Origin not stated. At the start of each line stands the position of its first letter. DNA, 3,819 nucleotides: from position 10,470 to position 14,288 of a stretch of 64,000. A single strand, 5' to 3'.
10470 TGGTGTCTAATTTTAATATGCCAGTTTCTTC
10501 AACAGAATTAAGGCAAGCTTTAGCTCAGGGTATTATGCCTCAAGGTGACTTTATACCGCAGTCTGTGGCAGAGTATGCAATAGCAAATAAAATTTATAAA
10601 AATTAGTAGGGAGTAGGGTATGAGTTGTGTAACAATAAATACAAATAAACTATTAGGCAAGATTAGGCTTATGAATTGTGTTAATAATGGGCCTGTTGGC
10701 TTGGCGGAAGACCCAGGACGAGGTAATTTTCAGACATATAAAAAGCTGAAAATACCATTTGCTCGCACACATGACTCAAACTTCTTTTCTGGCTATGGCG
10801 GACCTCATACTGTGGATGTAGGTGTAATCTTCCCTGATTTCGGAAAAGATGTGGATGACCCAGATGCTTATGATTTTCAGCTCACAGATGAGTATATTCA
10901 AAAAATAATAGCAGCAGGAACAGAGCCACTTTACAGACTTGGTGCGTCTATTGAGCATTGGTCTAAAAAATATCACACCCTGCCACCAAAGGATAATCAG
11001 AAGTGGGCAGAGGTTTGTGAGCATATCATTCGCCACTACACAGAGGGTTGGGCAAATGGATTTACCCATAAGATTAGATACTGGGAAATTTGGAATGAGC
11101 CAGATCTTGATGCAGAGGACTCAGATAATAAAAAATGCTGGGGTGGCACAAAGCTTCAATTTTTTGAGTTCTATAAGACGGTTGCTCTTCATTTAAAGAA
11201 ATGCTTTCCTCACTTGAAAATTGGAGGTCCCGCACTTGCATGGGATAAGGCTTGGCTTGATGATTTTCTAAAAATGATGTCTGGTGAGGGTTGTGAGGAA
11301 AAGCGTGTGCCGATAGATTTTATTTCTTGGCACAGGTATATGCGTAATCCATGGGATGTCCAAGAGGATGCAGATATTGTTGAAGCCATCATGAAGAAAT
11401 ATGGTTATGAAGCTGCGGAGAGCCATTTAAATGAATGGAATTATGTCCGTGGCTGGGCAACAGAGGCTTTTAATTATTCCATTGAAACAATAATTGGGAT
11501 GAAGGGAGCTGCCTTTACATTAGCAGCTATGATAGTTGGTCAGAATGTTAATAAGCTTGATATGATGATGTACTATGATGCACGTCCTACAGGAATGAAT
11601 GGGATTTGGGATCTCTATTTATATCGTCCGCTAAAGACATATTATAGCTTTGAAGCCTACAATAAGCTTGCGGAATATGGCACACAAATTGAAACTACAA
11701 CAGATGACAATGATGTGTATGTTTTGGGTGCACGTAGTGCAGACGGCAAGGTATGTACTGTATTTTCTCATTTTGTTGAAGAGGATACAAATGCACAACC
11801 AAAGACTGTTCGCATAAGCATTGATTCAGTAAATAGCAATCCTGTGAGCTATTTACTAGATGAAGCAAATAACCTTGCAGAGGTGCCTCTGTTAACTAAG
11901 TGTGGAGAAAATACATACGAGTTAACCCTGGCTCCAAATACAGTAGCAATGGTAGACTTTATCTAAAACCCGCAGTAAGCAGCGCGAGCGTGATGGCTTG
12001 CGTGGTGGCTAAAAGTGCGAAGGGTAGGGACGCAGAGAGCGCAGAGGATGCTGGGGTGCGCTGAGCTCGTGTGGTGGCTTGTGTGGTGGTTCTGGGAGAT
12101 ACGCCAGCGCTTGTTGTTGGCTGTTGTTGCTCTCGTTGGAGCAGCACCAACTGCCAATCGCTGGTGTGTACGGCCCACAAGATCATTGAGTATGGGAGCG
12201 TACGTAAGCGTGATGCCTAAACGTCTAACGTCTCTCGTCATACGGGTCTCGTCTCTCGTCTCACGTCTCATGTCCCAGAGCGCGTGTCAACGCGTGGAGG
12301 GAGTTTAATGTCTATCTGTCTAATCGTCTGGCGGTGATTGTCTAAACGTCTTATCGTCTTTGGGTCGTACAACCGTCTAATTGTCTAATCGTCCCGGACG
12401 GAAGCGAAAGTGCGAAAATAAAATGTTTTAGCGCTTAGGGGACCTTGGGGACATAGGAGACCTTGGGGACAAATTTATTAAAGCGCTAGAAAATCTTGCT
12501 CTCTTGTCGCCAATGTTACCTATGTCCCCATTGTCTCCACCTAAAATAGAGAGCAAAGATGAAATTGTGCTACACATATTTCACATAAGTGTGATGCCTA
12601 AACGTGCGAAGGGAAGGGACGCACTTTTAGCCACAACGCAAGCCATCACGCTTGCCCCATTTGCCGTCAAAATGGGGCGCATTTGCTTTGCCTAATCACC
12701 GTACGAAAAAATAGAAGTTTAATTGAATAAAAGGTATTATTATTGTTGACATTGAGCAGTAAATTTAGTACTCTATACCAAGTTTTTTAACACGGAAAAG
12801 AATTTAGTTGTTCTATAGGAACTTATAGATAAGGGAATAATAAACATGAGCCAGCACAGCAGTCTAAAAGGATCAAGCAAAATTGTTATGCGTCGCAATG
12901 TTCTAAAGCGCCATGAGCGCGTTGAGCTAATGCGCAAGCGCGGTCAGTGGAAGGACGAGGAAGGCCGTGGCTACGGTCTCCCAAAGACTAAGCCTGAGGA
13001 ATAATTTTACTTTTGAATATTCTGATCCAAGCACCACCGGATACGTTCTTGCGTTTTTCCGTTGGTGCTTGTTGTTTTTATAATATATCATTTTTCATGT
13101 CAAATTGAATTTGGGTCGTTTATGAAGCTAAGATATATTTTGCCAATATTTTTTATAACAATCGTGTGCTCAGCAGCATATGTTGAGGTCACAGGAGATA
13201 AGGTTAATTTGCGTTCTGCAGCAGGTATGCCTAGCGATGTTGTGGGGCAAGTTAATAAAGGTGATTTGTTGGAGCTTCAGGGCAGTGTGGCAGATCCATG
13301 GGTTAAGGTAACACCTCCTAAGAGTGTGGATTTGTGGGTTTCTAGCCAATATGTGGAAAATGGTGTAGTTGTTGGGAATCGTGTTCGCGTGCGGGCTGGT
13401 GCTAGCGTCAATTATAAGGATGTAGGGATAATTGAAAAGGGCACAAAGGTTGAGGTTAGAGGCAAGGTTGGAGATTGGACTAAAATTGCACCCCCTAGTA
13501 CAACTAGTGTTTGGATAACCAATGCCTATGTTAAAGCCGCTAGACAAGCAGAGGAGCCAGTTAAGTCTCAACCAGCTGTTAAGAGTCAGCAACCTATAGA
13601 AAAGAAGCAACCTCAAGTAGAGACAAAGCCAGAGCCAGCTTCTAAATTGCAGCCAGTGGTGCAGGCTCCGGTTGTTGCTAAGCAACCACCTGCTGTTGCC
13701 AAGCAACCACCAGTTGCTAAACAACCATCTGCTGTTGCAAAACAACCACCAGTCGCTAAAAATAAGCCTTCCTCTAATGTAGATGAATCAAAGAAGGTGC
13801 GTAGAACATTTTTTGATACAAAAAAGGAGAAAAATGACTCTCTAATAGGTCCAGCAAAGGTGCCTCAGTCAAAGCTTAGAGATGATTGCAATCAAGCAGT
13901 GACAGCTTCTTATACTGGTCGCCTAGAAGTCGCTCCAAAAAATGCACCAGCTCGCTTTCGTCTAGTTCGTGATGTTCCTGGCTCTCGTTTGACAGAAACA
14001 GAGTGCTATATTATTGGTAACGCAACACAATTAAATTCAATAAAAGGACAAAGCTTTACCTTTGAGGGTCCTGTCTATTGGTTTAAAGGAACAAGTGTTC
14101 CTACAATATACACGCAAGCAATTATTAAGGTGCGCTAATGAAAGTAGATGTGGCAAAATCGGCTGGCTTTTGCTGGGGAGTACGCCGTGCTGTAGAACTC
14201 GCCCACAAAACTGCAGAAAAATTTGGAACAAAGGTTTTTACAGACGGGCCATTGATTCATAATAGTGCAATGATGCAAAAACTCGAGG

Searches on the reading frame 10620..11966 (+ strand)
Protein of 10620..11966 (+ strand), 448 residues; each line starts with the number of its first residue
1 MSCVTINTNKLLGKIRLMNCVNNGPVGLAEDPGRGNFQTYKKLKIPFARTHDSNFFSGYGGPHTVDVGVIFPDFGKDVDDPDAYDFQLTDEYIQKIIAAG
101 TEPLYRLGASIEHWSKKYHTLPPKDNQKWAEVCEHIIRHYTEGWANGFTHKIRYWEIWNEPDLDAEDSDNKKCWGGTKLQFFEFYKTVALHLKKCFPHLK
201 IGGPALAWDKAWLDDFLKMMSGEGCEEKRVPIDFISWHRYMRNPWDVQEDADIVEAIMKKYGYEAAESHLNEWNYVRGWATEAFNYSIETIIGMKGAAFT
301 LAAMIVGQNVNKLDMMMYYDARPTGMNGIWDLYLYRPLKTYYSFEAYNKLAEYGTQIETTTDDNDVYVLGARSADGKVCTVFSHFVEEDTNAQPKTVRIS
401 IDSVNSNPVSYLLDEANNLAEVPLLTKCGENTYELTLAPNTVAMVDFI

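Call 11: search_protein_families(library=pfam, proteins=[window:10620-11966:+], max_evalue=0.01)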
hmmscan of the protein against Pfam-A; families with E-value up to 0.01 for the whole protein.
window:10620-11966:+ (448 aa): 1 family
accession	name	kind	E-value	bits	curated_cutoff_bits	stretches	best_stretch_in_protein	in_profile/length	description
PF01229.23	Glyco_hydro_39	-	2.3e-21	76.6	26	1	74-243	64-229/472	Glycosyl hydrolases family 39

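Call 58: find_encoding_contigs(protein=window:10620-11966:+, flank=2500, max_places=10)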
Protein window:10620-11966:+ (448 aa): 6 contigs read that carry it; 1 place shown.
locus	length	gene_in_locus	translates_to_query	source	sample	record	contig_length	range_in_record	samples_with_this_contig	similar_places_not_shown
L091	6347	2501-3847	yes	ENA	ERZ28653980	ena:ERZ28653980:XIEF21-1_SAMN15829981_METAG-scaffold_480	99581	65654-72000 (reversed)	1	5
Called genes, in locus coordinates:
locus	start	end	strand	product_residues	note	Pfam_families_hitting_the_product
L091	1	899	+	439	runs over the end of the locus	PF00275:EPSP_synthase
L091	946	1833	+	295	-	PF00483:NTP_transferase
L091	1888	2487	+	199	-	PF01467:CTP_transf_like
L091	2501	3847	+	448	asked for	PF01229:Glyco_hydro_39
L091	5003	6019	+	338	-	PF08239:SH3_3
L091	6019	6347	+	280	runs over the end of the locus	PF02401:LYTB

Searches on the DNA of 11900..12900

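Call 25: search_rna_families(source=window, start=11900, end=12900, threshold=evalue, max_evalue=10)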
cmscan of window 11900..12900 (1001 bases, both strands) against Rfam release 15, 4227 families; matches with E-value up to 10: 4.
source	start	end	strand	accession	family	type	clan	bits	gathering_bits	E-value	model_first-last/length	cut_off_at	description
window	12430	12545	-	RF01911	MIR2118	Gene; miRNA;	-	15.7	85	3.8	1-170/170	no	MIR2118 microRNA precursor family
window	11992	12100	-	RF01974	H19_3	Gene; lncRNA;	-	15.6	46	3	1-116/116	no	H19 conserved region 3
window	12438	12538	+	RF01911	MIR2118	Gene; miRNA;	-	15.2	85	5.2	29-143/170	no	MIR2118 microRNA precursor family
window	12578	12623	-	RF02888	BtsR1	Gene; sRNA;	-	14.5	66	7.4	1-51/51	no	Bacillus sRNA 1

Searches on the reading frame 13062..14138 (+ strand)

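Call 11: search_protein_families(library=pfam, proteins=[window:13062-14138:+], max_evalue=0.01)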
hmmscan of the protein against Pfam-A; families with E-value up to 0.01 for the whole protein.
window:13062-14138:+ (358 aa): 2 families
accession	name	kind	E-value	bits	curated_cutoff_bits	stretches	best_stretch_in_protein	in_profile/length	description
PF08239.17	SH3_3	-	2.8e-20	72.7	27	2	107-158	2-54/54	Bacterial SH3 domain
PF14627.12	DUF4453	-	0.0011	19.5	26.1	0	41-84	37-80/109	Domain of unknown function (DUF4453)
